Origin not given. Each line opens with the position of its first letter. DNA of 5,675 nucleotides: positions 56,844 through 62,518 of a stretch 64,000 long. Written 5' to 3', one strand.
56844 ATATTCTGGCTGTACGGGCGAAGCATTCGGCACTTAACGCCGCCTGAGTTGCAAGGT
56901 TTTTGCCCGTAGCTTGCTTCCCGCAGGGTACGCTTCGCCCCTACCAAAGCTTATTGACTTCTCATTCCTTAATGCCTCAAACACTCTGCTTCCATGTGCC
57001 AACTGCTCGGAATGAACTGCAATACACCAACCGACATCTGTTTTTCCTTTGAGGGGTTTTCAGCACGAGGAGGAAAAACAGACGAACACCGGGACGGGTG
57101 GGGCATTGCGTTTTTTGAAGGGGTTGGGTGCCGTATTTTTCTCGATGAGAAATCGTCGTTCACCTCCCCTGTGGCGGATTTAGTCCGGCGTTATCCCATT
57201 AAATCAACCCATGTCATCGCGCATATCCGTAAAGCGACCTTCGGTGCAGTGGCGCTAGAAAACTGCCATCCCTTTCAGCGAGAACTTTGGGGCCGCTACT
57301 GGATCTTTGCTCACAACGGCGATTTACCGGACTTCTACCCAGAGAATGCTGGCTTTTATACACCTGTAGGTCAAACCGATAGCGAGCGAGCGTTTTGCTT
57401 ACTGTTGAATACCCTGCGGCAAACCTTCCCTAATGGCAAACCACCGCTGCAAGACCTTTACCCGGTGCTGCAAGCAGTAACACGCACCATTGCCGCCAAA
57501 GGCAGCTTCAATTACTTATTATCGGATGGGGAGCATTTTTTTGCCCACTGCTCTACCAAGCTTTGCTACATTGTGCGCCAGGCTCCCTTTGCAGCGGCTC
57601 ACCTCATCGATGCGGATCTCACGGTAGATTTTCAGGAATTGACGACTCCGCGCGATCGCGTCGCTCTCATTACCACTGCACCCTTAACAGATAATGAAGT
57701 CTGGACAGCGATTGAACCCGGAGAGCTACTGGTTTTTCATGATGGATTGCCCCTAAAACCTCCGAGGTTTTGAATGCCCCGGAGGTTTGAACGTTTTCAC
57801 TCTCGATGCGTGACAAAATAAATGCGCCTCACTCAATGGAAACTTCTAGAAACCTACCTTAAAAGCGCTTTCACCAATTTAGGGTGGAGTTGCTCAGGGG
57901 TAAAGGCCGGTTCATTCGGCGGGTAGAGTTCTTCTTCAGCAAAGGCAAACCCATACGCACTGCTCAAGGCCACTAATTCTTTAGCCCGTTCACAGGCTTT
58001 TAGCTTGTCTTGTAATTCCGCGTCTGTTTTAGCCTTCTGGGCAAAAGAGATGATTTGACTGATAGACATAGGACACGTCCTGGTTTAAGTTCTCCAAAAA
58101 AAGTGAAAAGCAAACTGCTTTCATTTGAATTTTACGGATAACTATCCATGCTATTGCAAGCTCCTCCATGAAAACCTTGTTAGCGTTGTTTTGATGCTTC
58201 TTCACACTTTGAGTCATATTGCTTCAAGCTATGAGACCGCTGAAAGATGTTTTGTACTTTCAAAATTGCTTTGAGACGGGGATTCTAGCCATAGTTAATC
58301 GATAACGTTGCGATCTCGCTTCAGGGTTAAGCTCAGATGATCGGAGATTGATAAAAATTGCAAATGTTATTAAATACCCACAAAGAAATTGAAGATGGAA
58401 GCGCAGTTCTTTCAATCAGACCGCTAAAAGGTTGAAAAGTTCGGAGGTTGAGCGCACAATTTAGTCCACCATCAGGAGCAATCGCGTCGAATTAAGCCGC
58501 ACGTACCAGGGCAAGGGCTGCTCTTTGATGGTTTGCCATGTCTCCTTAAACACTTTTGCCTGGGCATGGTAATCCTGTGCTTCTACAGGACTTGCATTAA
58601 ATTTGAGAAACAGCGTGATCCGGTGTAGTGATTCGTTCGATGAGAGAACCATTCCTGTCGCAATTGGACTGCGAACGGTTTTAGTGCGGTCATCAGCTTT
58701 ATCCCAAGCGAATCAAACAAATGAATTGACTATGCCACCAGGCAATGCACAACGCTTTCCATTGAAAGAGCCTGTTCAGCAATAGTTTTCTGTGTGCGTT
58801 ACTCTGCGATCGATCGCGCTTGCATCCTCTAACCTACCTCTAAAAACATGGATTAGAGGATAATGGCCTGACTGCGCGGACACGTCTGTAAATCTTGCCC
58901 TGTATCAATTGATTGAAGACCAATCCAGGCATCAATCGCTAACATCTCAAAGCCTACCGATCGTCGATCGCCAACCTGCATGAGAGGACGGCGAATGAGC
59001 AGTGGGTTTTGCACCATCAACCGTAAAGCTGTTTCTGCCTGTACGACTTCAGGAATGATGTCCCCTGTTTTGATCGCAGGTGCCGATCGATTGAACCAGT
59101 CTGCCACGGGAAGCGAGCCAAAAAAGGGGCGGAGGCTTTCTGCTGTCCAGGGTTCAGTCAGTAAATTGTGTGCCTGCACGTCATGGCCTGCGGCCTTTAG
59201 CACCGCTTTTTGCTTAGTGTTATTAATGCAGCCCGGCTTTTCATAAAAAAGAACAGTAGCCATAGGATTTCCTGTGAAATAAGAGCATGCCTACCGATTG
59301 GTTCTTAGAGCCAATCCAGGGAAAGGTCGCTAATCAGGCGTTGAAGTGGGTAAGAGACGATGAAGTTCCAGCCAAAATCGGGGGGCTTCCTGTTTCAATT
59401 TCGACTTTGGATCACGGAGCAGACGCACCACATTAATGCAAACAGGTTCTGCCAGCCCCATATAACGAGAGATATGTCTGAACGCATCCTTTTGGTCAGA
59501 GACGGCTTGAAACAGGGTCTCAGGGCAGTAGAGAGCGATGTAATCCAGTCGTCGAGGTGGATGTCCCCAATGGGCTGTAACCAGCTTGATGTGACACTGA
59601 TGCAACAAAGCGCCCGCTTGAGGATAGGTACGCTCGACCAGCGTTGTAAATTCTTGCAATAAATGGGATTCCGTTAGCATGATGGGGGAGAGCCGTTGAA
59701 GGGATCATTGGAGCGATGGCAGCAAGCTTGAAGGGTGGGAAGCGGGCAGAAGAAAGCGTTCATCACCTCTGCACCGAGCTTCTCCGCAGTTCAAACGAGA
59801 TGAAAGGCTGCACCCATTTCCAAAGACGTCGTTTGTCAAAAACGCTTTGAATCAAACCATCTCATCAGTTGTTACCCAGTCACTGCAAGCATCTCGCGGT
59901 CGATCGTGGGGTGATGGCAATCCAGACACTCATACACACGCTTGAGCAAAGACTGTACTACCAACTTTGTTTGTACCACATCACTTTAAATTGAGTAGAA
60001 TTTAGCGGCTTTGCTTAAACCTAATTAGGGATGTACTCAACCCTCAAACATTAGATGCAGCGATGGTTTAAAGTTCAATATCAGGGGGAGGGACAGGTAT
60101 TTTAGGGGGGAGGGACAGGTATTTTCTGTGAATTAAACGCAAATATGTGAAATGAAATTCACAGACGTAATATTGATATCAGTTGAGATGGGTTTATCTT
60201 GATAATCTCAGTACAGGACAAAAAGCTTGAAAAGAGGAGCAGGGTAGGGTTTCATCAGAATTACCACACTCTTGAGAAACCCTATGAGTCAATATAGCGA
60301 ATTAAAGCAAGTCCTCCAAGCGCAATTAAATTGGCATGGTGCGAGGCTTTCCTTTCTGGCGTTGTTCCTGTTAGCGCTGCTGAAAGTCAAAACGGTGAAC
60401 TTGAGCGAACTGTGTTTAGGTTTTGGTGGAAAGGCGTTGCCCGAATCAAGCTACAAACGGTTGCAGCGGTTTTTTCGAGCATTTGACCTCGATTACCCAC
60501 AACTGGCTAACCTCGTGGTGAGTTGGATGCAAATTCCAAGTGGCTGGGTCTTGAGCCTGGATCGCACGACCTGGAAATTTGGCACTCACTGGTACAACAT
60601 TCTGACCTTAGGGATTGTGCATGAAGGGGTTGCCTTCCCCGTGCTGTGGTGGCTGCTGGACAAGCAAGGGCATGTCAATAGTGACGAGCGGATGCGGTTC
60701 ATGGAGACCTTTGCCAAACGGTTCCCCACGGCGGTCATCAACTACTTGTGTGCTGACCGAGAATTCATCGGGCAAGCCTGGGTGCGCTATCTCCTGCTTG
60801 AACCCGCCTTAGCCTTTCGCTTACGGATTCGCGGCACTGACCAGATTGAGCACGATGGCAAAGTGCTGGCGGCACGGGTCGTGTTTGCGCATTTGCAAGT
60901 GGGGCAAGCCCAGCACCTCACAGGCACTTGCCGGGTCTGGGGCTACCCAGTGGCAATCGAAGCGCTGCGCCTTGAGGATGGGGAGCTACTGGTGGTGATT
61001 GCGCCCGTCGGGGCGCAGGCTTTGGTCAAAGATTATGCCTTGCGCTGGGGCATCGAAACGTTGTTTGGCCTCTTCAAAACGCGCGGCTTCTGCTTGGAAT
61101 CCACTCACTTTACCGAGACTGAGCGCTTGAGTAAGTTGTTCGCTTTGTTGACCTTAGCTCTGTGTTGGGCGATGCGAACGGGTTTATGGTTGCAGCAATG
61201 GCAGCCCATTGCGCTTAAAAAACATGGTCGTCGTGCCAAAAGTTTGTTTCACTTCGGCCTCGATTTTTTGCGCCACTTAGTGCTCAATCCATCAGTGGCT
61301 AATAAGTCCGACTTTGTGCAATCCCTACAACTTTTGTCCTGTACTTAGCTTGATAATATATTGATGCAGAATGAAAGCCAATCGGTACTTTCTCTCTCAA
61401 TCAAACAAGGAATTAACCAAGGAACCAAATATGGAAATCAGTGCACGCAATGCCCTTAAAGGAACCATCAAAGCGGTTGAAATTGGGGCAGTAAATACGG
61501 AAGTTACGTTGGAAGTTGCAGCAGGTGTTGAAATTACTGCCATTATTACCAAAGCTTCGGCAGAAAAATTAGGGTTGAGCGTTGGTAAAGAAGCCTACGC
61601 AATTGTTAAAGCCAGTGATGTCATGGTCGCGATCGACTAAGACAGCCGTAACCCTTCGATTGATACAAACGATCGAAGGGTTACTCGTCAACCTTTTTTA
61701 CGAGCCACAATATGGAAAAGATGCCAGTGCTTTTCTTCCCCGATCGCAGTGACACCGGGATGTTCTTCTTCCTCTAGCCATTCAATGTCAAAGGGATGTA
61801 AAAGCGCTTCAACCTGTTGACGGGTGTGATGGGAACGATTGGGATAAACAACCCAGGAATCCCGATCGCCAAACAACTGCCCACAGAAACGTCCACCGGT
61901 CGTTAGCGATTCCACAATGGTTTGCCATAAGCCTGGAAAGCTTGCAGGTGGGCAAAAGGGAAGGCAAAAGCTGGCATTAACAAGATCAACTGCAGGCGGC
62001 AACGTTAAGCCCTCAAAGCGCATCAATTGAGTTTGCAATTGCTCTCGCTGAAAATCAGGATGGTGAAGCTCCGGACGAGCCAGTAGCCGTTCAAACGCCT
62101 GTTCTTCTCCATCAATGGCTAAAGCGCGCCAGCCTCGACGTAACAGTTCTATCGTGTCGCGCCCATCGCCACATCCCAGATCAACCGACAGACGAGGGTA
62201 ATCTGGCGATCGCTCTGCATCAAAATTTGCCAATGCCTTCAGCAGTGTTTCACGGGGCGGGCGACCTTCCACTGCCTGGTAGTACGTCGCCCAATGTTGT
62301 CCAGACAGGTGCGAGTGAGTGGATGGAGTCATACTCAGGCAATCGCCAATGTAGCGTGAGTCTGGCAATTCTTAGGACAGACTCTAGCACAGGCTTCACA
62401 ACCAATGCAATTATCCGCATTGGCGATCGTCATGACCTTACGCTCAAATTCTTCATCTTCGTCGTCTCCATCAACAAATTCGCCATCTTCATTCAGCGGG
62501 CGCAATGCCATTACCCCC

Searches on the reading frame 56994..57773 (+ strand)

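Call 3: search_protein_families(library=pfam, proteins=[window:56994-57773:+], max_evalue=0.01)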
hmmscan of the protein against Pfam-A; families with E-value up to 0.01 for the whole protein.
window:56994-57773:+ (259 aa): 1 family
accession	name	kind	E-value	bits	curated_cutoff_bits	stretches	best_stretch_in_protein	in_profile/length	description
PF13230.11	GATase_4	-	1.6e-118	395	23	1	1-253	1-253/272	Glutamine amidotransferases class-II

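Call 4: search_protein_families(library=ncbifam, proteins=[window:56994-57773:+], max_evalue=0.001)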
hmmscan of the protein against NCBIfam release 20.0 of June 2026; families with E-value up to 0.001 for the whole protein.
window:56994-57773:+ (259 aa): 1 family
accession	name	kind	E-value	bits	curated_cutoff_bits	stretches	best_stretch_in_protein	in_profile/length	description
TIGR03442.1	TIGR03442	equivalog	5.5e-11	42.3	218.65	1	34-246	43-239/251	ergothioneine biosynthesis protein EgtC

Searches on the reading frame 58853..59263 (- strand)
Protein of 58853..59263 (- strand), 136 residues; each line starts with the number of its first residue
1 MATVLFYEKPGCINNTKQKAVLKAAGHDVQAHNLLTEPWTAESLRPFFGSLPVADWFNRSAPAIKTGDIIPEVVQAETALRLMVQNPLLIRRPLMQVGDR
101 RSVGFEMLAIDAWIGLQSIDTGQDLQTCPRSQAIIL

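Call 50: search_protein_families(library=pfam, proteins=[window:58853-59263:-], max_evalue=0.001)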
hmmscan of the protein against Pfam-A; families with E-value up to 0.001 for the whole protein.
window:58853-59263:- (136 aa): 1 family
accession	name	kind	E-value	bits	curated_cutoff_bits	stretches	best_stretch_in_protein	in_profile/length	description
PF03960.21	ArsC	-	3.5e-07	30.9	24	1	23-107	14-73/79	ArsC family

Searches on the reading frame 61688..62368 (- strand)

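Call 50: search_protein_families(library=pfam, proteins=[window:61688-62368:-], max_evalue=0.001)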
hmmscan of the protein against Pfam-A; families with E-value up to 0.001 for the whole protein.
window:61688-62368:- (226 aa): 3 families
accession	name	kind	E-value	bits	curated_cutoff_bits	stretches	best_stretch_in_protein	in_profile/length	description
PF13649.12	Methyltransf_25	-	3.4e-08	34.5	27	1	62-159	2-97/97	Methyltransferase domain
PF08242.18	Methyltransf_12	-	2.4e-07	31.9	30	1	62-161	1-98/98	Methyltransferase domain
PF08241.18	Methyltransf_11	-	1.1e-05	26.4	21.2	1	62-162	1-94/95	Methyltransferase domain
